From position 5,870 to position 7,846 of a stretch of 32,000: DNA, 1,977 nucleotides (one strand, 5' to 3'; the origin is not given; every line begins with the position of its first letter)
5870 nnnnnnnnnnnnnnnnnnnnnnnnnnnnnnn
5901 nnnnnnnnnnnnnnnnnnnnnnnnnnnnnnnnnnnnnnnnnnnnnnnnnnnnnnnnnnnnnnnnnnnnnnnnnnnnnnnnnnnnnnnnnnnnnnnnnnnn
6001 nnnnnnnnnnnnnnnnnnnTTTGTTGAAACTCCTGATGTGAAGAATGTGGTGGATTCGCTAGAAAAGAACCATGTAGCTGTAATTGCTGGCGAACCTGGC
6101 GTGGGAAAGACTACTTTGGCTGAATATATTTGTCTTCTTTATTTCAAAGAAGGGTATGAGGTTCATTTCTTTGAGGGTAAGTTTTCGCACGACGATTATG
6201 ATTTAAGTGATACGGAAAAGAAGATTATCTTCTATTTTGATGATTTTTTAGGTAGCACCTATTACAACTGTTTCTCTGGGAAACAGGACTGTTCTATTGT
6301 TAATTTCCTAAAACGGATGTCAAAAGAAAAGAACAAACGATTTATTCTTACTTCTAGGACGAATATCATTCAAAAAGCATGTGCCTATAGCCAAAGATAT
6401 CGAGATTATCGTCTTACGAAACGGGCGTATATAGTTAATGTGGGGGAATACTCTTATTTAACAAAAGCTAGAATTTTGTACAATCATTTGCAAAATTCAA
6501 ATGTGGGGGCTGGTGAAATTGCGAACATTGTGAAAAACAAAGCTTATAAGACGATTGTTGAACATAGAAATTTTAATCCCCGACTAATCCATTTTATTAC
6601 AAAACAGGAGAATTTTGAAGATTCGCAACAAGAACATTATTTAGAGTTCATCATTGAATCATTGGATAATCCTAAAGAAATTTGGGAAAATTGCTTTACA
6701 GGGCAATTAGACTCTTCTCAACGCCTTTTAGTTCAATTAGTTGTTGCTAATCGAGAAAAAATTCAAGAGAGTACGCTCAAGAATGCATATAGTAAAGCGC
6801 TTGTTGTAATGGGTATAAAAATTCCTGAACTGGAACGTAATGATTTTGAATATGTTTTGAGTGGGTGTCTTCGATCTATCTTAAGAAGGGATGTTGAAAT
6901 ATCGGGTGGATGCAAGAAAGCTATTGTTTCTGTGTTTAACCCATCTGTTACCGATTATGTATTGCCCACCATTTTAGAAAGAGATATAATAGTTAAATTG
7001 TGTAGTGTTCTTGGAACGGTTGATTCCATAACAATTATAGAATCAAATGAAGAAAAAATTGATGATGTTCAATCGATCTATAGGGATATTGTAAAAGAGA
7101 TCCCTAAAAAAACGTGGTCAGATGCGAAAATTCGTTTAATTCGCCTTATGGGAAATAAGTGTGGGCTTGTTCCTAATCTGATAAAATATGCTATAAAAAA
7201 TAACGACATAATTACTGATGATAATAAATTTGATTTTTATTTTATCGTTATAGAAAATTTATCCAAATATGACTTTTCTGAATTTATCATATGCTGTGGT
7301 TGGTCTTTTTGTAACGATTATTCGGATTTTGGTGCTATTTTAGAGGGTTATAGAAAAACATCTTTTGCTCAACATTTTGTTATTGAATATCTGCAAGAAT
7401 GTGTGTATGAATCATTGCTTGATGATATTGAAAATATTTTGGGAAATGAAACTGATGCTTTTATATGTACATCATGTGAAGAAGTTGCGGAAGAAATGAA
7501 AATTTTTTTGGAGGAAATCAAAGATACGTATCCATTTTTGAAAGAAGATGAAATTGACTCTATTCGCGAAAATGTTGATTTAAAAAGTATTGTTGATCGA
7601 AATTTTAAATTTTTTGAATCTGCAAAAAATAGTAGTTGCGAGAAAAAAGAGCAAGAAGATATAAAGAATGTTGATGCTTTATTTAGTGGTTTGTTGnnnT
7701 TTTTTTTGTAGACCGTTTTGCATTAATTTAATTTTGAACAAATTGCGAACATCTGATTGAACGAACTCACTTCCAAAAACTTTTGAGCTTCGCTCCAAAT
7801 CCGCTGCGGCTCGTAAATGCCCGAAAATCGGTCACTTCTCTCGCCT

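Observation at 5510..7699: Compact single-gene Mrr-like nuclease-STAND NTPase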

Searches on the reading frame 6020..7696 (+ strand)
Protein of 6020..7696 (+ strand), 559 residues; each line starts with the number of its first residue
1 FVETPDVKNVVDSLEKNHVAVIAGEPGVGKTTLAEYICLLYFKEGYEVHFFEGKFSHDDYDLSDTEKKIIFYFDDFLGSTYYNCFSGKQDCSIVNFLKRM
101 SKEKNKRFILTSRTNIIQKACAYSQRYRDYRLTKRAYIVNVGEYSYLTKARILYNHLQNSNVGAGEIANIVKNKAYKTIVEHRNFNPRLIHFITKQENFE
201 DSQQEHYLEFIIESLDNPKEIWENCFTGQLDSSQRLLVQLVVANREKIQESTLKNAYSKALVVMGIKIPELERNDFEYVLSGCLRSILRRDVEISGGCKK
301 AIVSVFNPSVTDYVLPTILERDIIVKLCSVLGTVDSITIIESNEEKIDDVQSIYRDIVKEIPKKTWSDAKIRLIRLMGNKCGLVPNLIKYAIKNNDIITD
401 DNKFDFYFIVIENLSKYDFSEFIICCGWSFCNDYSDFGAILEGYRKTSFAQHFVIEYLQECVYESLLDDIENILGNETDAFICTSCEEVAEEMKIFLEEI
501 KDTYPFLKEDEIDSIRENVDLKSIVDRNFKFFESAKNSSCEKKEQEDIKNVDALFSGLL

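Call 60: search_protein_representatives(protein=window:6020-7696:+)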
Query: 559 residues. Proteins with E-value up to 0.001 (for the whole library): 2775; up to 1e-10: 2345; up to 1e-30: 1044. The best 150 are listed.
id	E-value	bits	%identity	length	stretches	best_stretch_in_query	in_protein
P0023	3.5e-222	755.4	63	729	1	1-559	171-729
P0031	3.2e-133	461.8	44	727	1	1-536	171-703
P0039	5.6e-122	424.7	44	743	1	1-535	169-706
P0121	2.1e-99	350.2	97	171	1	392-559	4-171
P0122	4.3e-91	322.8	54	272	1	288-559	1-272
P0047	5.8e-84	299.3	37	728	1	3-530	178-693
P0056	2.0e-78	281.0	44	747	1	1-325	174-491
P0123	1.4e-63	232.0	39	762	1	1-366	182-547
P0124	1.9e-63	231.5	39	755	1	1-340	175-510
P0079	2.6e-63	231.1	34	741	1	1-428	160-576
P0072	3.4e-63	230.7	39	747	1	1-349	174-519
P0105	3.2e-62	227.5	36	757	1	9-362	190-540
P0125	5.9e-62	226.6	40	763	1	12-337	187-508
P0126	8.3e-62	226.1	39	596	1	1-349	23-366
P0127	1.6e-61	225.2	39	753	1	2-321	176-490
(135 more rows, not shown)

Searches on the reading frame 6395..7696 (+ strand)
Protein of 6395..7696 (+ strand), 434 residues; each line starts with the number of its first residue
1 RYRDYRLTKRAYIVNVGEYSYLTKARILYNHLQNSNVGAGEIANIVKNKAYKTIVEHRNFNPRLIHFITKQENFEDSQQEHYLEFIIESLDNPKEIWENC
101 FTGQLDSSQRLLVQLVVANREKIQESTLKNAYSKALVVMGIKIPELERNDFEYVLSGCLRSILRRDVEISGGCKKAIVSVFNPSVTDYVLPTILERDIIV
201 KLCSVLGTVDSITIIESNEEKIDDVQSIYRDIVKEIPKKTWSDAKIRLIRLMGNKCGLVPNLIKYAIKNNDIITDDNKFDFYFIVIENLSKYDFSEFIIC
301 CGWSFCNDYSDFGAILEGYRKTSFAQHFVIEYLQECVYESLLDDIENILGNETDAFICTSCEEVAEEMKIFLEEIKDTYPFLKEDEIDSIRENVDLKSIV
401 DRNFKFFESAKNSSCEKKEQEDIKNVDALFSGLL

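Call 14: search_protein_families(library=pfam, proteins=[window:6395-7696:+], max_evalue=10)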
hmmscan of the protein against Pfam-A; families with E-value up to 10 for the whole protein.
seq(434 aa): 3 families
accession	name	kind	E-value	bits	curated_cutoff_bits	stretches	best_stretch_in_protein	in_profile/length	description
PF20720.3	nSTAND3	-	1.2e-05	25.5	27.2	2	8-33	129-154/155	Novel STAND NTPase 3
PF18810.6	PBECR2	-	0.026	15.2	27.1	1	71-100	29-64/120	phage-Barnase-EndoU-ColicinE5/D-RelE like nuclease2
PF06331.17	Tfb5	-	0.75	10.3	23.5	1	367-395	28-56/67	Transcription factor TFIIH complex subunit Tfb5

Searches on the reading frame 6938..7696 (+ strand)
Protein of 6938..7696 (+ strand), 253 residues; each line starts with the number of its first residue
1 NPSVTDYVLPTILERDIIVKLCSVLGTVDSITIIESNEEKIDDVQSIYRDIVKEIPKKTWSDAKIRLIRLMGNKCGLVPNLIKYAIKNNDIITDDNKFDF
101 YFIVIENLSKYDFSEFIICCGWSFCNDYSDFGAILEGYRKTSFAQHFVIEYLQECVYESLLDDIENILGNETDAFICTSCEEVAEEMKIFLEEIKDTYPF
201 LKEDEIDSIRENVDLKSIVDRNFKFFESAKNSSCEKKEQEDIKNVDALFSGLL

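Call 68: predict_structure(alignment_id=A3)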
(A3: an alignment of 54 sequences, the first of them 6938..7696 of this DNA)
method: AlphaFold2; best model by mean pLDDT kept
length: 253 residues; sequences in the alignment: 54
mean_pLDDT: 87.6   pTM: 0.79
mean pLDDT of the five models: 87.6, 87.5, 87.4, 86.7, 86.5
residues with pLDDT >= 90: 165; 70-90: 57; 50-70: 18; < 50: 13
segments of 3 or more residues with pLDDT < 50: 236-244, 251-253
pLDDT, mean of each block of 10 residues (from residue 1): 58 82 87 88 90 87 95 93 92 95 97 97 96 98 98 98 92 90 95 96 96 92 87 56 50 44
secondary structure, 60 per line:
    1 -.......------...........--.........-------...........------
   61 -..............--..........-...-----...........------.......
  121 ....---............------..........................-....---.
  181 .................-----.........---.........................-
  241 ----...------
elements in order: H2-8 H15-25 H28-36 H44-54 H62-75 H78-87 H97-107 H114-124 H128-139 H146-171 H173-176 H180-197 H203-211 H215-239

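Call 73: fold_search(model_id=the predicted structure, library=pdb)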
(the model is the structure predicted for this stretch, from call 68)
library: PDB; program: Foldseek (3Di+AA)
matches with E <= 10: 478; with E <= 0.001: 0
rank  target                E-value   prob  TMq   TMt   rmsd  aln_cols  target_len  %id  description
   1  6e9t_A                1.3e-01  0.21  0.14  0.15  16.6       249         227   12  DHF58 filament (released 2018-11-21)
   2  5lu1_F                1.8e-01  0.28  0.17  0.18  18.7       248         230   10  Human 14-3-3 sigma CLU3 mutant complexed with short HSPB6 phosphopeptide (released 2017-02-01)
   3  9evs_1t               3.0e-01  0.44  0.24  0.15  14.6       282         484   10  Structure of the flowering plant mitoribosome with P-site tRNA (released 2025-09-03)
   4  6u1s_A                3.0e-01  0.11  0.11  0.10  17.9       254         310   12  Cryo-EM structure of a de novo designed 16-helix transmembrane nanopore, TMHC8_R. (released 2020-08-19)
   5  7pwz_A                3.5e-01  0.16  0.16  0.17  19.1       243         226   11  Crystal structure of 14-3-3 sigma in complex with a C-terminal Estrogen Receptoralpha phosphopeptide, stabilised by Py (released 2022-12-21)
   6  6yr6_C                3.8e-01  0.12  0.14  0.15  19.2       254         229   10  14-3-3 sigma in complex with hDM2-186 peptide (released 2021-11-03)
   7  7dkh_A                4.5e-01  0.44  0.24  0.11  14.9       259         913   13  Crystal structure of the Ctr9/Paf1/Cdc73/Rtf1 quaternary complex (released 2021-11-24)
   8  5d0o_D                4.7e-01  0.33  0.21  0.24  18.1       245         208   12  BamABCDE complex, outer membrane beta barrel assembly machinery entire complex (released 2016-03-09)
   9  9i05_Xi               4.9e-01  0.80  0.37  0.24  10.7       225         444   11  Cryo-EM structure of the large subunit of the mitochondrial ribosome from Toxoplasma gondii (released 2025-06-11)
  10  7dkh_I                4.9e-01  0.38  0.25  0.11  16.8       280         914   15  Crystal structure of the Ctr9/Paf1/Cdc73/Rtf1 quaternary complex (released 2021-11-24)
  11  6een_B                5.6e-01  0.47  0.26  0.22  13.9       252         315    9  Crystal structure of a designer Pentatrico Peptide RNA binding protein, bound to a complex RNA target and featuring an (released 2019-08-21)
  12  5i9f_A                5.6e-01  0.47  0.26  0.19  14.0       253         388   12  Crystal structure of designed pentatricopeptide repeat protein dPPR-U10 in complex with its target RNA U10 (released 2016-04-27)
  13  6een_A                6.2e-01  0.44  0.26  0.22  13.9       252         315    9  Crystal structure of a designer Pentatrico Peptide RNA binding protein, bound to a complex RNA target and featuring an (released 2019-08-21)
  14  5lu1_B                6.2e-01  0.15  0.18  0.18  18.6       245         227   10  Human 14-3-3 sigma CLU3 mutant complexed with short HSPB6 phosphopeptide (released 2017-02-01)
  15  6fbw_C                6.2e-01  0.13  0.16  0.18  18.9       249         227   10  Crystal structure of C-terminal modified Tau peptide-hybrid 4.2f-II with 14-3-3sigma (released 2018-05-16)
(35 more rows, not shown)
